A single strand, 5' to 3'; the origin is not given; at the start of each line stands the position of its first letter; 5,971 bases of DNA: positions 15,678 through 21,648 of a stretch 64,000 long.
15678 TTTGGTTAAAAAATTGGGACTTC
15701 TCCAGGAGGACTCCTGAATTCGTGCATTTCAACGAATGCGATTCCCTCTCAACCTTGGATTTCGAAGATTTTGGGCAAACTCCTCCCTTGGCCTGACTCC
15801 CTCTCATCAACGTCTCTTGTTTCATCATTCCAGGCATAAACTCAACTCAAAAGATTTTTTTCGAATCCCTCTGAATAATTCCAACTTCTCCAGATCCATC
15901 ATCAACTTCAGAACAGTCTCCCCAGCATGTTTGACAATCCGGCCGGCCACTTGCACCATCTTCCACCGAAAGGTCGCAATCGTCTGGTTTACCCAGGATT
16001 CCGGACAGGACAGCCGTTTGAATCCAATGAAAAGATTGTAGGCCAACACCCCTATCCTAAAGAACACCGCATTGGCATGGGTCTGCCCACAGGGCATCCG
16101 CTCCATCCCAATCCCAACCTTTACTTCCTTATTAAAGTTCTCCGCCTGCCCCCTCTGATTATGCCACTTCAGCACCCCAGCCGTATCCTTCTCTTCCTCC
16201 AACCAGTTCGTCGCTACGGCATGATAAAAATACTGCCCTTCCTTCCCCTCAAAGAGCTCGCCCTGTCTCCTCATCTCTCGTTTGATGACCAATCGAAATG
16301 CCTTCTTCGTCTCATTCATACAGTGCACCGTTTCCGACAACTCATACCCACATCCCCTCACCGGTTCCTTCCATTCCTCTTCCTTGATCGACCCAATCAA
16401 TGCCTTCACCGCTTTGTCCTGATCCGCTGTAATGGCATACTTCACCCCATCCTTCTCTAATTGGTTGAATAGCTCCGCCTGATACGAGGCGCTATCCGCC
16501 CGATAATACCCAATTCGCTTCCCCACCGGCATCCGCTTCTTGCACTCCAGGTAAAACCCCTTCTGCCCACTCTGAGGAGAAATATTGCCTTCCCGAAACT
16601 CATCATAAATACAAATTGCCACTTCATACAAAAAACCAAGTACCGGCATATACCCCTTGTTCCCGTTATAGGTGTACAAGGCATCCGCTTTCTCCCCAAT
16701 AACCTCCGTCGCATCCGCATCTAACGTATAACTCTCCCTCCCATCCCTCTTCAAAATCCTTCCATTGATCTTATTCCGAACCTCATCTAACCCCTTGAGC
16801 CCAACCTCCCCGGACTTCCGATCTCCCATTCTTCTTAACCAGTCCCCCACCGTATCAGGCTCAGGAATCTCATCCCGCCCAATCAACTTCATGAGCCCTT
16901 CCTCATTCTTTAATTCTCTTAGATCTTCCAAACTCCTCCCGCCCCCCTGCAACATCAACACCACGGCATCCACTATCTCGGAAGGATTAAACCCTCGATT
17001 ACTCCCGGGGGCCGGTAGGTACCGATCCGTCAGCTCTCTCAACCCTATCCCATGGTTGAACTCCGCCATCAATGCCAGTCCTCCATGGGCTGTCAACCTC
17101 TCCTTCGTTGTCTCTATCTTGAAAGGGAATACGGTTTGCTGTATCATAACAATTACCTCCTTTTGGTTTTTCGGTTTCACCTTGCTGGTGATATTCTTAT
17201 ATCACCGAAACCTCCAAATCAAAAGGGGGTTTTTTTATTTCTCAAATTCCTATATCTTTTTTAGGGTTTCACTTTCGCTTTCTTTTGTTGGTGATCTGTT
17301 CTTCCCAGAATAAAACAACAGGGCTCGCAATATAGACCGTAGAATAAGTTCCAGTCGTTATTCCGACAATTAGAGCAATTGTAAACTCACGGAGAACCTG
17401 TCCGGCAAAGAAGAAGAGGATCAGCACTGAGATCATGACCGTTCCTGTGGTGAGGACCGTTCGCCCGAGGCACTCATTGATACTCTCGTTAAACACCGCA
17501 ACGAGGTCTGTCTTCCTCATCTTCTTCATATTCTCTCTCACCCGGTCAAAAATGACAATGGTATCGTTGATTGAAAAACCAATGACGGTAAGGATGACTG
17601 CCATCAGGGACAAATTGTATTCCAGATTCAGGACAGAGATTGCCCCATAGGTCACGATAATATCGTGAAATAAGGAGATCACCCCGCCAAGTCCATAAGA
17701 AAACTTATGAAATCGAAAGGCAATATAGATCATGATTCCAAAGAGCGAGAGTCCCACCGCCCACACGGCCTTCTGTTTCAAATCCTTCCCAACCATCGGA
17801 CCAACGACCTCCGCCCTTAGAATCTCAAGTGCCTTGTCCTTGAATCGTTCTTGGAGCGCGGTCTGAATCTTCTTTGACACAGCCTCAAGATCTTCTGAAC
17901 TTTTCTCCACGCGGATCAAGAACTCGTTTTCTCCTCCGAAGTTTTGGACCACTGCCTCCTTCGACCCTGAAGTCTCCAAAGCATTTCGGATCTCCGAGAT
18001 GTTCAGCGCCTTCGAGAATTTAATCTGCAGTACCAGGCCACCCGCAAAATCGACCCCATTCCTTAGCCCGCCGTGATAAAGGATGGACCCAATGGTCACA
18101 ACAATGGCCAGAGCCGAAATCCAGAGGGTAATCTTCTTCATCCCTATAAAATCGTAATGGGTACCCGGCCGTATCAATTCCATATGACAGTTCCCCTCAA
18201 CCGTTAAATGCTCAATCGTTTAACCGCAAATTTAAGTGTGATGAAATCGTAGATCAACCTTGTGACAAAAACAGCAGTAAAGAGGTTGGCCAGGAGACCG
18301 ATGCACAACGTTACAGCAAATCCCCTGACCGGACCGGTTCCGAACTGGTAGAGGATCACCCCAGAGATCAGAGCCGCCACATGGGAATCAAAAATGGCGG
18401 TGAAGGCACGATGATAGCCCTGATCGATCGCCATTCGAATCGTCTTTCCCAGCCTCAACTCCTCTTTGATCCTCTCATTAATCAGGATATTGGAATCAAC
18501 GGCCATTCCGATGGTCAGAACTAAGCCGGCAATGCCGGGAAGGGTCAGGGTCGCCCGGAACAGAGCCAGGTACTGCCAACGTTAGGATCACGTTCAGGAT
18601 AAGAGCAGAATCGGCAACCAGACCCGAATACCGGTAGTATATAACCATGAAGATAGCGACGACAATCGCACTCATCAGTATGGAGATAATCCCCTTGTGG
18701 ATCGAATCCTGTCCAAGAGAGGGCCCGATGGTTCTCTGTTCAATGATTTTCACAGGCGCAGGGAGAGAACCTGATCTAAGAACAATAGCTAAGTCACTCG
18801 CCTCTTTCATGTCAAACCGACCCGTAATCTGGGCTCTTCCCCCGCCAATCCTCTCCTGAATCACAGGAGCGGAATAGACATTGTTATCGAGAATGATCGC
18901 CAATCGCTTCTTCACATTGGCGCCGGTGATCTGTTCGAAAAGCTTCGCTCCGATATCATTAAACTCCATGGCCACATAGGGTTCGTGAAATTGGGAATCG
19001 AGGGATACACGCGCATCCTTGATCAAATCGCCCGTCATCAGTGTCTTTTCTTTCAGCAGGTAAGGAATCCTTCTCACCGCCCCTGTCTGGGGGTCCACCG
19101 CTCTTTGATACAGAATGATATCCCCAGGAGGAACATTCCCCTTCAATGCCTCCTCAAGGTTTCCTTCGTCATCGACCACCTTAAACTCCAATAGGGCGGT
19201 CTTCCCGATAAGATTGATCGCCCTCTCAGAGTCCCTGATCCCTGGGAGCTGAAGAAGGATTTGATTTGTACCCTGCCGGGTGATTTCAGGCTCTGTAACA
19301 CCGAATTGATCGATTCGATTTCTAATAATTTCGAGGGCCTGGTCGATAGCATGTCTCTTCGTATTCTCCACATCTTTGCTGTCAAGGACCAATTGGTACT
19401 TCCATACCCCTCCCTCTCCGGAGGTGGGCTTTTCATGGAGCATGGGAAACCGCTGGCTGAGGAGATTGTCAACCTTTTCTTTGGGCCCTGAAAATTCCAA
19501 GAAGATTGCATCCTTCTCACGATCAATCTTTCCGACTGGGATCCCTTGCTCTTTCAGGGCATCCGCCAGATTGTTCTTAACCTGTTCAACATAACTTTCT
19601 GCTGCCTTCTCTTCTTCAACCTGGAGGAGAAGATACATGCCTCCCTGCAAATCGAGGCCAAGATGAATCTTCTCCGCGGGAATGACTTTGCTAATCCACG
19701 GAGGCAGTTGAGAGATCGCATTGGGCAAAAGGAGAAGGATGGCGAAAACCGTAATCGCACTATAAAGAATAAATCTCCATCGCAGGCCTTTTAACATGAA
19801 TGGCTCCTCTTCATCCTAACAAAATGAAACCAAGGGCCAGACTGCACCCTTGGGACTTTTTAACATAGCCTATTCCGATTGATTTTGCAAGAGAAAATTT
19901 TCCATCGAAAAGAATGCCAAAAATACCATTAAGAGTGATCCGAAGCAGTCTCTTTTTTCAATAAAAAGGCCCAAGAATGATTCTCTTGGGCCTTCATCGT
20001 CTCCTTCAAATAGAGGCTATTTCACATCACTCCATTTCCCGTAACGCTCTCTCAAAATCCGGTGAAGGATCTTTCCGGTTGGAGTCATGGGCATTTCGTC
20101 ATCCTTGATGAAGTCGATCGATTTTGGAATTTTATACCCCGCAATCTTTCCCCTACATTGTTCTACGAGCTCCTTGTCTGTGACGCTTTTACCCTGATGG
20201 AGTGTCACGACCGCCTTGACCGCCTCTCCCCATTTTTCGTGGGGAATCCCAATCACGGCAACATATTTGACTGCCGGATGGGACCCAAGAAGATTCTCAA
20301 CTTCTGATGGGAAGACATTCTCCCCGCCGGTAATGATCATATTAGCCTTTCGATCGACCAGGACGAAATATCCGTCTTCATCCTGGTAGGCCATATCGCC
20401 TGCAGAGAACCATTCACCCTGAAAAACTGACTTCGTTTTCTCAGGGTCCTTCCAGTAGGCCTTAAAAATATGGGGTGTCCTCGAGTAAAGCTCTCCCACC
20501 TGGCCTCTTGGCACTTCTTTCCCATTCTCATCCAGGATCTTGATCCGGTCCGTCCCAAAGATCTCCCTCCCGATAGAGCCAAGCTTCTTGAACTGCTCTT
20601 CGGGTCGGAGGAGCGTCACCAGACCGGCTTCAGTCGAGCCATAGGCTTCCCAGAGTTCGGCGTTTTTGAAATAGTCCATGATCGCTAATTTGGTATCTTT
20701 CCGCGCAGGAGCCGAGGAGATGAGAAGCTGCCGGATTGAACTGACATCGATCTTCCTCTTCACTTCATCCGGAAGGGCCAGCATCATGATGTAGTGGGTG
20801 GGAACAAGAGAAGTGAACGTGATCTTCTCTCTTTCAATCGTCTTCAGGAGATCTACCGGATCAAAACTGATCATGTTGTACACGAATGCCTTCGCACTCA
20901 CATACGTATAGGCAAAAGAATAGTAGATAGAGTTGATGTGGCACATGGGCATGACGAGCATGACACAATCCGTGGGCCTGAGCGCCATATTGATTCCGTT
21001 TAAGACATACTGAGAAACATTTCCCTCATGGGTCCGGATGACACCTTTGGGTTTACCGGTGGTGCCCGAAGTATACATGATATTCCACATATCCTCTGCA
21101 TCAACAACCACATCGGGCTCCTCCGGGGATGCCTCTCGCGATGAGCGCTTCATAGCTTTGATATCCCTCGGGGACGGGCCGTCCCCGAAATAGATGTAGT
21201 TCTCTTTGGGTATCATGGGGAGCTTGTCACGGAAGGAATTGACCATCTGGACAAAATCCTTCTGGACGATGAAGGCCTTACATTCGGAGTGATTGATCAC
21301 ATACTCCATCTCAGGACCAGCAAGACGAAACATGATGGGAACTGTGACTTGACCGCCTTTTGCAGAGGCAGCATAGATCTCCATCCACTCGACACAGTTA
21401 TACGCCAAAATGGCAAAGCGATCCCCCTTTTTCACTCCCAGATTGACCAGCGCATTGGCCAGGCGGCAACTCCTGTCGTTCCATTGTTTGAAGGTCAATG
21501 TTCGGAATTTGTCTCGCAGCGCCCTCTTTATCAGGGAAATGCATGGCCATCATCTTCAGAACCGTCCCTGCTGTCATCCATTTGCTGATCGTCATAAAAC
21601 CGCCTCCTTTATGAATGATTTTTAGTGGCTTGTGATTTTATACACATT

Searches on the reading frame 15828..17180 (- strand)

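Call 63: search_protein_families(library=pfam, proteins=[window:15828-17180:-], max_evalue=0.00001)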
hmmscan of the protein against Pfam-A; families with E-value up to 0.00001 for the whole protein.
window:15828-17180:- (451 aa): 2 families
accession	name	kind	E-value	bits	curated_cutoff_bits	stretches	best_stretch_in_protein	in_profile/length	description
PF13701.12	DDE_Tnp_1_4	-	6.8e-38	130.5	34.7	1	22-437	11-424/435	Transposase DDE domain group 1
PF01609.27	DDE_Tnp_1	-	8.1e-09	35.9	23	1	152-383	6-200/200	Transposase DDE domain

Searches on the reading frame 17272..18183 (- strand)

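Call 30: search_protein_families(library=pfam, proteins=[window:17272-18183:-], max_evalue=0.001)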
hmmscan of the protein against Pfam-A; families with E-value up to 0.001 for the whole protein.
window:17272-18183:- (304 aa): 1 family
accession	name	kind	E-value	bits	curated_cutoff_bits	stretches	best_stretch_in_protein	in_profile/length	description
PF02355.23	SecD_SecF_C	-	1.7e-60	204.1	20.5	1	115-295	10-188/189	Protein export membrane protein SecD/SecF, C-terminal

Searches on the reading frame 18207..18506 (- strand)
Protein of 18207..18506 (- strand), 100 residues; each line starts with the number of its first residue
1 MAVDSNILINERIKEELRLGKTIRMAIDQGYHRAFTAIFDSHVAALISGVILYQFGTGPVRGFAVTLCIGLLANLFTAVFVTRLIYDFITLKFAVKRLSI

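Call 30: search_protein_families(library=pfam, proteins=[window:18207-18506:-], max_evalue=0.001)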
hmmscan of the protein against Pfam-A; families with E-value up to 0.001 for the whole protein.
window:18207-18506:- (100 aa): 2 families
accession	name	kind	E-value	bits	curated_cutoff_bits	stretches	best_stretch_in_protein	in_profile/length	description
PF02355.23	SecD_SecF_C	-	7.7e-08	32.4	20.5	1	3-86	98-183/189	Protein export membrane protein SecD/SecF, C-terminal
PF03176.21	MMPL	-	0.00026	20.5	20.5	1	2-79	215-292/333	MMPL family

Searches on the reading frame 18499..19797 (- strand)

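Call 30: search_protein_families(library=pfam, proteins=[window:18499-19797:-], max_evalue=0.001)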
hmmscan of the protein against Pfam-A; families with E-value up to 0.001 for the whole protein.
window:18499-19797:- (433 aa): 4 families
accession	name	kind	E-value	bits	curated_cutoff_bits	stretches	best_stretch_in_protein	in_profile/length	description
PF22599.2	SecDF_P1_head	-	9.1e-39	132.3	27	1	243-347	10-114/114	SecDF, P1 head subdomain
PF21760.3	SecD_1st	-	1.1e-26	92.4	27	1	151-210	1-60/60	Protein translocase subunit SecDF, P1 domain, N-terminal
PF13721.11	SecD-TM1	-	0.00014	22.7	30.5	0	58-107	34-83/103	SecD export protein N-terminal TM region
PF02355.23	SecD_SecF_C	-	0.0003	20.7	20.5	1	349-409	13-74/189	Protein export membrane protein SecD/SecF, C-terminal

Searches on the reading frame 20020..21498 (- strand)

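Call 30: search_protein_families(library=pfam, proteins=[window:20020-21498:-], max_evalue=0.001)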
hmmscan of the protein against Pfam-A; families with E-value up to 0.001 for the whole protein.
window:20020-21498:- (493 aa): 2 families
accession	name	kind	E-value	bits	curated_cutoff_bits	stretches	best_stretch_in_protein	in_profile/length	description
PF00501.34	AMP-binding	-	1.8e-80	271.1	29.9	1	1-349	22-384/384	AMP-binding enzyme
PF13193.12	AMP-binding_C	-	4.9e-20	72.7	24.5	1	399-476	1-76/76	AMP-binding enzyme C-terminal domain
